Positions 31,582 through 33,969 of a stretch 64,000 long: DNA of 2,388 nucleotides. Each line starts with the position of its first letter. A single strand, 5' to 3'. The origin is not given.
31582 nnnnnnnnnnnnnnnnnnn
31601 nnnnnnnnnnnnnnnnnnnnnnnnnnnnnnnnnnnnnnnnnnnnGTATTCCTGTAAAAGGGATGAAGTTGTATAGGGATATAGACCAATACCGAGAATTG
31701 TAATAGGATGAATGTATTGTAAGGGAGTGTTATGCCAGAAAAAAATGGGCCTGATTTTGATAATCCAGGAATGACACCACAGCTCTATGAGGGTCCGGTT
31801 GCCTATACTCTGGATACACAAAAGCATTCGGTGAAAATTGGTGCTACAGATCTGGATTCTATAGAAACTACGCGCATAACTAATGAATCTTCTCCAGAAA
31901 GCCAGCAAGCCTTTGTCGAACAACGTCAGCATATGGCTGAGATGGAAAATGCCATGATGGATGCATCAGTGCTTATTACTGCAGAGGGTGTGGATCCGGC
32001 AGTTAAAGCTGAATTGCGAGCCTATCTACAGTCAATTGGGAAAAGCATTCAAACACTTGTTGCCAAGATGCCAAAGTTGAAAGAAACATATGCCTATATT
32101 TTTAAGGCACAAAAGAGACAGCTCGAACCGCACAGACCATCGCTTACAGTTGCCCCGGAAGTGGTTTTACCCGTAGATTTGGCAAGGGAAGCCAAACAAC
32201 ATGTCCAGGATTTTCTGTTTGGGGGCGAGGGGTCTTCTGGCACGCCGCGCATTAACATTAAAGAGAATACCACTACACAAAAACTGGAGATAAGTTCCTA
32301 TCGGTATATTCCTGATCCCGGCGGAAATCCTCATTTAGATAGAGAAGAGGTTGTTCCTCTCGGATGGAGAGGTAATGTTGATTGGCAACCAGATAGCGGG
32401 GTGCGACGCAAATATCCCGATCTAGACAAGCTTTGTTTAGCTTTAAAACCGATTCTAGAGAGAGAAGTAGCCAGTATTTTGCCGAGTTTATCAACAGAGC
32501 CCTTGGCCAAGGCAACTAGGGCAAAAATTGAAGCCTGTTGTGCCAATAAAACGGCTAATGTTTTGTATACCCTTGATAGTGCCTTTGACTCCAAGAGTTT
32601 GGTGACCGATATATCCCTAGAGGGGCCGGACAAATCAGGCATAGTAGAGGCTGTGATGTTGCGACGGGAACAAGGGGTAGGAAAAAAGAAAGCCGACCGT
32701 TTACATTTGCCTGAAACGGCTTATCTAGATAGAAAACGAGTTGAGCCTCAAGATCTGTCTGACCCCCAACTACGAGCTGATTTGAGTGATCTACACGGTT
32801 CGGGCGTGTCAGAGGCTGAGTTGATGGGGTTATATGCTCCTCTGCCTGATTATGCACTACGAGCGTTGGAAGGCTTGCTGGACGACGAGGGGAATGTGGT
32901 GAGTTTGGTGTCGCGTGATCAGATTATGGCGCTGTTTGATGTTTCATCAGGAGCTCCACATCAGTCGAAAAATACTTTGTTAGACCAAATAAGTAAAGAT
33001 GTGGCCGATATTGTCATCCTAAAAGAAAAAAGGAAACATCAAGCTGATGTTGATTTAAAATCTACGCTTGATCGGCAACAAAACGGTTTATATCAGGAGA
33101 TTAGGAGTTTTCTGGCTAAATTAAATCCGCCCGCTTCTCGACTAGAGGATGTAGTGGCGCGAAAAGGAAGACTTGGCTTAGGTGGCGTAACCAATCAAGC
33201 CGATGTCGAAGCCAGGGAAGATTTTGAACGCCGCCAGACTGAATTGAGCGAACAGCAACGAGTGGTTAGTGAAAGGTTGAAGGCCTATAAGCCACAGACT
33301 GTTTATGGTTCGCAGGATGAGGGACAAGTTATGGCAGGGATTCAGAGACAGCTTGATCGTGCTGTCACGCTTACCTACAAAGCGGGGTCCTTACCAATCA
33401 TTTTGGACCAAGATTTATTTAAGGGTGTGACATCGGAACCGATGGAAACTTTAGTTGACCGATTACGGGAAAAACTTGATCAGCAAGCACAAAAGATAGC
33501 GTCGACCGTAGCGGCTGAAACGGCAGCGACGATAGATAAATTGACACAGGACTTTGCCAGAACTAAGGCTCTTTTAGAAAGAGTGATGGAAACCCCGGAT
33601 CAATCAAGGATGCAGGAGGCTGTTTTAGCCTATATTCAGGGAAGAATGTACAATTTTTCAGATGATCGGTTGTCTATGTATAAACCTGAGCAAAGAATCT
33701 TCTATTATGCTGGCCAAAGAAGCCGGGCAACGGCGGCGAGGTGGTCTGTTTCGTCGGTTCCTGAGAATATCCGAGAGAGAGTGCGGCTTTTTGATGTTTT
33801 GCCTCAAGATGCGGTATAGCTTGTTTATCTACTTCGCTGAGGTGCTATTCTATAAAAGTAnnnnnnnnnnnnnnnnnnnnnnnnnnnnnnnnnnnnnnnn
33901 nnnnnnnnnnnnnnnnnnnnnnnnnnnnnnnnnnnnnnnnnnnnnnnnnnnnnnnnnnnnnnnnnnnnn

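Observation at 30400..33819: Two large AT-richer unknown proteins inserted inside the dcw cluster between ftsI and murE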

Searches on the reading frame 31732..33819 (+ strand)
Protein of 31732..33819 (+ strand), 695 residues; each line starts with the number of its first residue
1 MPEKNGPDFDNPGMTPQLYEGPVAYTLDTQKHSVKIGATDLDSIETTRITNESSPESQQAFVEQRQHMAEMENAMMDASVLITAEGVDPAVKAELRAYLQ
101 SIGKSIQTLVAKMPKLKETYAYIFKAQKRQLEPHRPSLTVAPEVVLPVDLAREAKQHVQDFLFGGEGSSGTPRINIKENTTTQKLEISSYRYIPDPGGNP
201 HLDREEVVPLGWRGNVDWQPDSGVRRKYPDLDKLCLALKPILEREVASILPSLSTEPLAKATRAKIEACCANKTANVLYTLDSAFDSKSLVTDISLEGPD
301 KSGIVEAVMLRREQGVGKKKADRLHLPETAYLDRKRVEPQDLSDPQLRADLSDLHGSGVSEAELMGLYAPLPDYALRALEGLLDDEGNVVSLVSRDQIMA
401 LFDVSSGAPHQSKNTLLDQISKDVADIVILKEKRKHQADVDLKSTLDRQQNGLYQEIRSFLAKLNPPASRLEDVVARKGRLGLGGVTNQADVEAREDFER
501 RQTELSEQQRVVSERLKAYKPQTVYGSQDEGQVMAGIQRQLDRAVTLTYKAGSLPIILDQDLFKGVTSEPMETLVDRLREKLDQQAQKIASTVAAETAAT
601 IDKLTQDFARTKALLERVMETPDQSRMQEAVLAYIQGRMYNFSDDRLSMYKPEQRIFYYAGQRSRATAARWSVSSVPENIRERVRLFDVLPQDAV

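Call 4: search_protein_families(library=pfam, proteins=[window:31732-33819:+], max_evalue=0.01)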
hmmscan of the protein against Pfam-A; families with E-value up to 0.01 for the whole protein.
window:31732-33819:+ (695 aa): 0 families

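Call 5: search_protein_families(library=ncbifam, proteins=[window:31732-33819:+], max_evalue=0.01)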
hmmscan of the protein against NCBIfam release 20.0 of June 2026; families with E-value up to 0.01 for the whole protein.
window:31732-33819:+ (695 aa): 1 family
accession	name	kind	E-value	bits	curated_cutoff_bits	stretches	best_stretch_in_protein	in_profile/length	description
TIGR00750.1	lao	equivalog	0.0067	15.6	240.75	0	486-597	178-288/300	methylmalonyl Co-A mutase-associated GTPase MeaB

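Call 6: search_protein_families(library=phrogs, proteins=[window:31732-33819:+], max_evalue=1)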
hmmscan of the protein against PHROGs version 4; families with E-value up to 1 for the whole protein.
window:31732-33819:+ (695 aa): 0 families

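Call 7: search_protein_families(library=padloc, proteins=[window:31732-33819:+], max_evalue=1)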
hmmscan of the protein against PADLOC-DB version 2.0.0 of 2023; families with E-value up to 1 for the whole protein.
window:31732-33819:+ (695 aa): 0 families

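Call 11: find_homologous_proteins(query=window:31732-33816:+, max_evalue=0.001)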
Query window:31732-33816:+ (695 aa): 1 proteins with E <= 0.001 among 8000 candidates.
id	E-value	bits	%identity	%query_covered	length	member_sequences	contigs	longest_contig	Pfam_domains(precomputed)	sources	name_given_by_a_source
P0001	0.0e+0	1528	100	100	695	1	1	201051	-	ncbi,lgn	-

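Call 13: find_encoding_contigs(protein=P0001, flank=10000, max_places=6)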
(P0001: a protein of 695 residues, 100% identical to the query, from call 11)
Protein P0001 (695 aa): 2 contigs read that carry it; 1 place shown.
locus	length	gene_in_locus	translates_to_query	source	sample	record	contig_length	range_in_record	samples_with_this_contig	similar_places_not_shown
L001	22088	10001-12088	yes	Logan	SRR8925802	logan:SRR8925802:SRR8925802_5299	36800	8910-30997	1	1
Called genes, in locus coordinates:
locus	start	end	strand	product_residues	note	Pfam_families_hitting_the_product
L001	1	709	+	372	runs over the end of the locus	PF13439:Glyco_transf_4, PF13524:Glyco_trans_1_2 (faint), PF20706:GT4-conflict (faint), PF00534:Glycos_transf_1, PF13692:Glyco_trans_1_4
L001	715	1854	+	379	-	PF13439:Glyco_transf_4, PF00534:Glycos_transf_1, PF13692:Glyco_trans_1_4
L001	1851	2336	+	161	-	PF02075:RuvC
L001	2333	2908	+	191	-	PF01330:RuvA_N, PF14520:HHH_5, PF07499:RuvA_C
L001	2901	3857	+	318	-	PF05496:RuvB_N, PF01078:Mg_chelatase (faint), PF00004:AAA, PF07728:AAA_5 (faint), PF17864:AAA_lid_4, PF05491:WHD_RuvB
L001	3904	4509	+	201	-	PF00132:Hexapep, PF14602:Hexapep_2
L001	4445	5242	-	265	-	-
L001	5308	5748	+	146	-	PF02381:MraZ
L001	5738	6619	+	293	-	PF01795:Methyltransf_5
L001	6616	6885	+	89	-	-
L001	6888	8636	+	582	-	PF03717:PBP_dimer, PF00905:Transpeptidase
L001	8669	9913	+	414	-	-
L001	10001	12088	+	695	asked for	-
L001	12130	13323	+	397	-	PF08245:Mur_ligase_M, PF02875:Mur_ligase_C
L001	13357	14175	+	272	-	PF00565:SNase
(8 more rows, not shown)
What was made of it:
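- The same sequence appears in two assemblies (call 13).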

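Call 24: search_solved_structures(query=window:31732-33816:+, max_evalue=10)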
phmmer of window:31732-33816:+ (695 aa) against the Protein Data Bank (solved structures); distinct sequences matched with E-value up to 10: 0.

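Call 34: search_protein_representatives(protein=window:31732-33816:+)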
Query: 695 residues. Proteins with E-value up to 0.001 (for the whole library): 4; up to 1e-10: 3; up to 1e-30: 3. The best 4 are listed.
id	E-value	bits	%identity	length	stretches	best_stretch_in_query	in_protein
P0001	0.0e+00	1527.9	100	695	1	1-695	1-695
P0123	6.4e-61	223.2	31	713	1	27-670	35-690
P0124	4.8e-57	210.3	30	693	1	36-686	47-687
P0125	1.7e-10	56.6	26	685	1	207-482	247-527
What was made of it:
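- On Y family (window Y + P0123/P0124/P0125): phmmer E 6.4e-61, 4.8e-57 and 1.7e-10 against 1.84 billion representatives (call 34).
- Y has three homologues in 1.84 billion representatives (call 34). That same search missed Y's 30%-identical homologues (call 11 against call 34), so distant X relatives may exist.
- Tried and rejected: For Y this was shown to be a sensitivity limit by the exhaustive search (call 34).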

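Call 36: find_encoding_contigs(protein=P0123, flank=10000, max_places=3)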
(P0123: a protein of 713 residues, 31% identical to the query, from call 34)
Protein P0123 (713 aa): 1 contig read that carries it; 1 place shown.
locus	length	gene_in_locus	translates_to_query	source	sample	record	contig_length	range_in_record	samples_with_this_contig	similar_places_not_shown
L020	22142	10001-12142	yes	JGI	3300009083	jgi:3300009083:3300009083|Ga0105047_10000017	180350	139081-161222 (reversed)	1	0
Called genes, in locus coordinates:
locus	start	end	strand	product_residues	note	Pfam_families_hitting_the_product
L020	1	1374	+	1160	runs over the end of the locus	PF00535:Glycos_transf_2, PF13641:Glyco_tranf_2_3, PF13632:Glyco_trans_2_3, PF13439:Glyco_transf_4, PF20706:GT4-conflict, PF00534:Glycos_transf_1, PF13692:Glyco_trans_1_4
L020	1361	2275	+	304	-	PF00535:Glycos_transf_2, PF13641:Glyco_tranf_2_3 (weak)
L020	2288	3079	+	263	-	PF01522:Polysacc_deac_1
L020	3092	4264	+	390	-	PF13439:Glyco_transf_4, PF13579:Glyco_trans_4_4 (faint), PF00534:Glycos_transf_1, PF13692:Glyco_trans_1_4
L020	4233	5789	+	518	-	-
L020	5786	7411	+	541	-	-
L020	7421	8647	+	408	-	-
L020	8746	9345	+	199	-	-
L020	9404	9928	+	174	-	PF04203:Sortase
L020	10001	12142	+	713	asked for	-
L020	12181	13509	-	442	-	-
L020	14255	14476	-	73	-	PF01406:tRNA-synt_1e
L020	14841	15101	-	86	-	-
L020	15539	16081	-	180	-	-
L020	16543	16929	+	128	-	-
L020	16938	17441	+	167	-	PF13302:Acetyltransf_3 (weak), PF00583:Acetyltransf_1, PF13673:Acetyltransf_10, PF13508:Acetyltransf_7, PF08445:FR47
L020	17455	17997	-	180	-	PF00668:Condensation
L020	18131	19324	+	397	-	PF05175:MTS, PF06325:PrmA, PF10294:Methyltransf_16 (faint), PF13649:Methyltransf_25 (faint), PF13847:Methyltransf_31 (weak)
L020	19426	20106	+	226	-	PF00535:Glycos_transf_2 (weak)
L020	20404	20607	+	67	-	-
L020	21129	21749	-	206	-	-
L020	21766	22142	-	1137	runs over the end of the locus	-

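Call 38: find_encoding_contigs(protein=P0124, flank=10000, max_places=3)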
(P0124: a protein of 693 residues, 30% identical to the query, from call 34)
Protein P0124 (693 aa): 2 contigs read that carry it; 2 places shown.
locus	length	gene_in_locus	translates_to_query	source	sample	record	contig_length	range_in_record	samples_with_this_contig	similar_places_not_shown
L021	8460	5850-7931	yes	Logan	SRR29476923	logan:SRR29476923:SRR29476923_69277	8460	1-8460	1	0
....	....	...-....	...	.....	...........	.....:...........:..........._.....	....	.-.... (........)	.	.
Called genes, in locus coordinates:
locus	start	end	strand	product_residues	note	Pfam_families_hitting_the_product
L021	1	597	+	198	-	?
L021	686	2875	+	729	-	PF17854:FtsK_alpha, PF01580:FtsK_SpoIIIE, PF09397:FtsK_gamma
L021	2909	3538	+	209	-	PF12844:HTH_19 (weak), PF13413:HTH_25, PF09136:Glucodextran_B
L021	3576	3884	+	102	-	-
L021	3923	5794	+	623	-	PF01411:tRNA-synt_2c, PF07973:tRNA_SAD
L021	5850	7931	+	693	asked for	-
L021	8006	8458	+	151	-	?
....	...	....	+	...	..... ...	-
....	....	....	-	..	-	?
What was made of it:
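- Y homologues sit near ftsK and an HTH_25 (RodZ-like) gene, or near sortase and glycosyltransferases (calls 36, 38).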

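Call 39: find_encoding_contigs(protein=P0125, flank=10000, max_places=3)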
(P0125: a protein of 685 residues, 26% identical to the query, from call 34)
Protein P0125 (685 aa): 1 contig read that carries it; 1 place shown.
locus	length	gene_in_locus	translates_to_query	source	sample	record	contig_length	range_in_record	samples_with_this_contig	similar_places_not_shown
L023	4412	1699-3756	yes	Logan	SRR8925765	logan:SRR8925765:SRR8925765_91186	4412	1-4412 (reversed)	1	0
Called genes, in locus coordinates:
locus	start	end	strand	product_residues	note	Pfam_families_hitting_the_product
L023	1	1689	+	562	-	?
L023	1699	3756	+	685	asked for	-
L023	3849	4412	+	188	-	?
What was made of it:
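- Y has only three clusters of homologues in the whole database, and none was seen at a dcw junction (calls 34, 36, 38, 39).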

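Call 45: search_solved_structures(query=A1, max_evalue=10)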
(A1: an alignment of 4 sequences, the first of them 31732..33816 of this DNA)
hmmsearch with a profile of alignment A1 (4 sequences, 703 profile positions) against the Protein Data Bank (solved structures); distinct sequences matched with E-value up to 10: 8.
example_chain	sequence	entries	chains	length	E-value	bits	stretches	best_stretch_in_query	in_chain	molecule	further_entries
6wr2_A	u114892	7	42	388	0.061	14.7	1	74-128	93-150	ATP-dependent Clp protease ATP-binding subunit ClpX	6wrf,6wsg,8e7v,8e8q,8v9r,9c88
9c87_A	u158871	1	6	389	0.062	14.7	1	74-128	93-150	ATP-dependent Clp protease ATP-binding subunit ClpX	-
6po1_A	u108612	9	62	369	0.064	14.6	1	74-125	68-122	ATP-dependent Clp protease ATP-binding subunit ClpX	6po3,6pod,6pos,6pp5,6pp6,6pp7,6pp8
1um8_A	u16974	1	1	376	0.09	14.1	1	74-125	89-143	ATP-dependent Clp protease ATP-binding subunit clpX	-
4i34_A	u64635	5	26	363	0.091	14.1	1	74-128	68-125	ATP-dependent Clp protease ATP-binding subunit ClpX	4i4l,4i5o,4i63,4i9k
3hte_A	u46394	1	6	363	0.1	13.9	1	74-125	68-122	ATP-dependent Clp protease ATP-binding subunit clpX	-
3hws_A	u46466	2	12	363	0.1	13.9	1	74-125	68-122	ATP-dependent Clp protease ATP-binding subunit clpX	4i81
8e91_A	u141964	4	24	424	0.12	13.8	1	74-128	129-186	ATP-dependent Clp protease ATP-binding subunit ClpX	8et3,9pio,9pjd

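Call 46: search_protein_families(library=pfam, alignment_id=A1, max_evalue=1)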
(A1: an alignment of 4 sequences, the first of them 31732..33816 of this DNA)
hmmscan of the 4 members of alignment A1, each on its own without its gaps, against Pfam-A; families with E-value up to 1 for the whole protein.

A. member 1, window:31732-33816:+ (695 aa): 6 families
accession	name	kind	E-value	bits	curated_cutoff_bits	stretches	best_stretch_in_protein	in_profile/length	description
PF24382.1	DUF7538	-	0.077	13.3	27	1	640-685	21-68/83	Family of unknown function (DUF7538)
PF19111.5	DUF5798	-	0.096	13.3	27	1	572-621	18-65/89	Family of unknown function (DUF5798)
PF13931.11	Microtub_bind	-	0.13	13.3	25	0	566-643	24-98/138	Kinesin-associated microtubule-binding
PF02727.21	Cu_amine_oxidN2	-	0.13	12.9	21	0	272-303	12-43/87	Copper amine oxidase, N2 domain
PF15977.11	HTH_46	-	0.19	12.2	29.3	1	610-638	4-32/68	Winged helix-turn-helix DNA binding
PF13526.11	DUF4125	-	0.61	10.1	25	1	578-651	90-162/197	Protein of unknown function (DUF4125)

B. families by the number of members that match (of 4 scanned): 14 families
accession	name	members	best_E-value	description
PF22737.1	NNH6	1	0.011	NACHT N-terminal Helical domain 6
PF01724.21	DUF29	1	0.025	Domain of unknown function DUF29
PF08079.17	Ribosomal_L30_N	1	0.03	Ribosomal L30 N-terminal domain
PF24382.1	DUF7538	1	0.077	Family of unknown function (DUF7538)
PF19903.4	DUF6376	1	0.094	Family of unknown function (DUF6376)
PF19111.5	DUF5798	1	0.096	Family of unknown function (DUF5798)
PF02727.21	Cu_amine_oxidN2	1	0.13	Copper amine oxidase, N2 domain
PF13931.11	Microtub_bind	1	0.13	Kinesin-associated microtubule-binding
PF07862.16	Nif11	1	0.16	Nif11 domain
PF15977.11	HTH_46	1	0.19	Winged helix-turn-helix DNA binding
PF06696.16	Strep_SA_rep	1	0.28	Streptococcal surface antigen repeat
PF17107.11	SesA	1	0.48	N-terminal domain on NACHT_NTPase and P-loop NTPases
PF13526.11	DUF4125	1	0.61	Protein of unknown function (DUF4125)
PF24133.1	DUF7400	1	0.9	Domain of unknown function (DUF7400)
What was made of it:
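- Tried and rejected: Pfam on all Y-family members gave only sub-threshold noise (call 46).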

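Call 49: list_cluster_members(proteins=[P0001, P0002, P0123, P0124, P0125, L019:11782-13356:+, P0004, P0013])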
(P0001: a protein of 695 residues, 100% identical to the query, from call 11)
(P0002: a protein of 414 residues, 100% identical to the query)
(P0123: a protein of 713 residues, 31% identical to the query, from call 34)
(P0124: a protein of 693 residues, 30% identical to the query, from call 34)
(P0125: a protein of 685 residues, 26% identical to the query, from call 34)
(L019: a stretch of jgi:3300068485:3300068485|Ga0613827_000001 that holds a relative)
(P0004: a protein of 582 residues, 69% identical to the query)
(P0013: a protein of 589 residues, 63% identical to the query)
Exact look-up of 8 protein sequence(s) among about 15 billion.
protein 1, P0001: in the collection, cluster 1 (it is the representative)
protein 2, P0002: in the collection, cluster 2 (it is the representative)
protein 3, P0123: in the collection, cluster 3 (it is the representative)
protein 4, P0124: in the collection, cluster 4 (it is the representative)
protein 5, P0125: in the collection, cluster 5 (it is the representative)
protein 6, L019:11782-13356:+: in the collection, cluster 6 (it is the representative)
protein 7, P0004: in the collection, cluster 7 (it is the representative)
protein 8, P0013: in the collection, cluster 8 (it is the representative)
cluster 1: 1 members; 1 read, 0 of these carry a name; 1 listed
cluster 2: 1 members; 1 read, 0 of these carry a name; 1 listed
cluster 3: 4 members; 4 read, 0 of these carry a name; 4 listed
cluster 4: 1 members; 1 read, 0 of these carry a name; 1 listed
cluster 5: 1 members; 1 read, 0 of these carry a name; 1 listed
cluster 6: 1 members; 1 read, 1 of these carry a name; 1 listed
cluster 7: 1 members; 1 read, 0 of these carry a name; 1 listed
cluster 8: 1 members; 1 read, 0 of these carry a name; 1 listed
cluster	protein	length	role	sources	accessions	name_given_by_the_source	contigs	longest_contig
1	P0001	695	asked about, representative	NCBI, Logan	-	-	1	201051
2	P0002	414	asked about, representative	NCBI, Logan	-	-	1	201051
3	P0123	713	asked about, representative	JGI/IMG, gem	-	-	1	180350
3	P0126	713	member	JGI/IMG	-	-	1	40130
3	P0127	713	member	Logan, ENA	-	-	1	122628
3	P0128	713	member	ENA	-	-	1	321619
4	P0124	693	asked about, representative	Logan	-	-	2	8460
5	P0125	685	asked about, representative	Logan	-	-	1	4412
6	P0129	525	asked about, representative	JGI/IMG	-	hypothetical protein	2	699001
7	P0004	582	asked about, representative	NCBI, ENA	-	-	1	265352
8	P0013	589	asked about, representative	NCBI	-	-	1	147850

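Call 56: search_protein_families(library=pfam, proteins=[L023:3849-4412:+, L021:8006-8458:+, L023:1-1689:+, L020:7421-8644:+, L020:8746-9342:+, L020:12181-13509:-], max_evalue=0.1)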
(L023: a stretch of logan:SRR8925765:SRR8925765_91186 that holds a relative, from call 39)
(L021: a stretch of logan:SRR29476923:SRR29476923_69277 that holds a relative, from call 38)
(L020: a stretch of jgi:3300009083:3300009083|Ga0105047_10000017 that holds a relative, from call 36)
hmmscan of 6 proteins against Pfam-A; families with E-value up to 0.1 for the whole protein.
L023:3849-4412:+ (188 aa): 0 families

L021:8006-8458:+ (151 aa): 0 families

L023:1-1689:+ (562 aa): 2 families
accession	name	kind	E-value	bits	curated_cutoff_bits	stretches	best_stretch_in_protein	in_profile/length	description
PF01411.24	tRNA-synt_2c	-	9e-89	298.9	30.3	1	1-415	91-451/552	tRNA synthetases class II (A)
PF07973.19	tRNA_SAD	-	2.4e-15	56.6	24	1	502-558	1-44/44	Threonyl and Alanyl tRNA synthetase second additional domain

L020:7421-8644:+ (408 aa): 0 families

L020:8746-9342:+ (199 aa): 0 families

L020:12181-13509:- (442 aa): 2 families
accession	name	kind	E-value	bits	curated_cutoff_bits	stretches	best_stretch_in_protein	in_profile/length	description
PF13231.12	PMT_2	-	0.0025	18.5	26.1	1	151-280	24-152/160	Dolichyl-phosphate-mannose-protein mannosyltransferase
PF24661.1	DUF7649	-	0.009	16.5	27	1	202-256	26-80/85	Domain of unknown function (DUF7649)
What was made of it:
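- Two Y homologues are flanked by alaS (calls 38, 39, 56).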
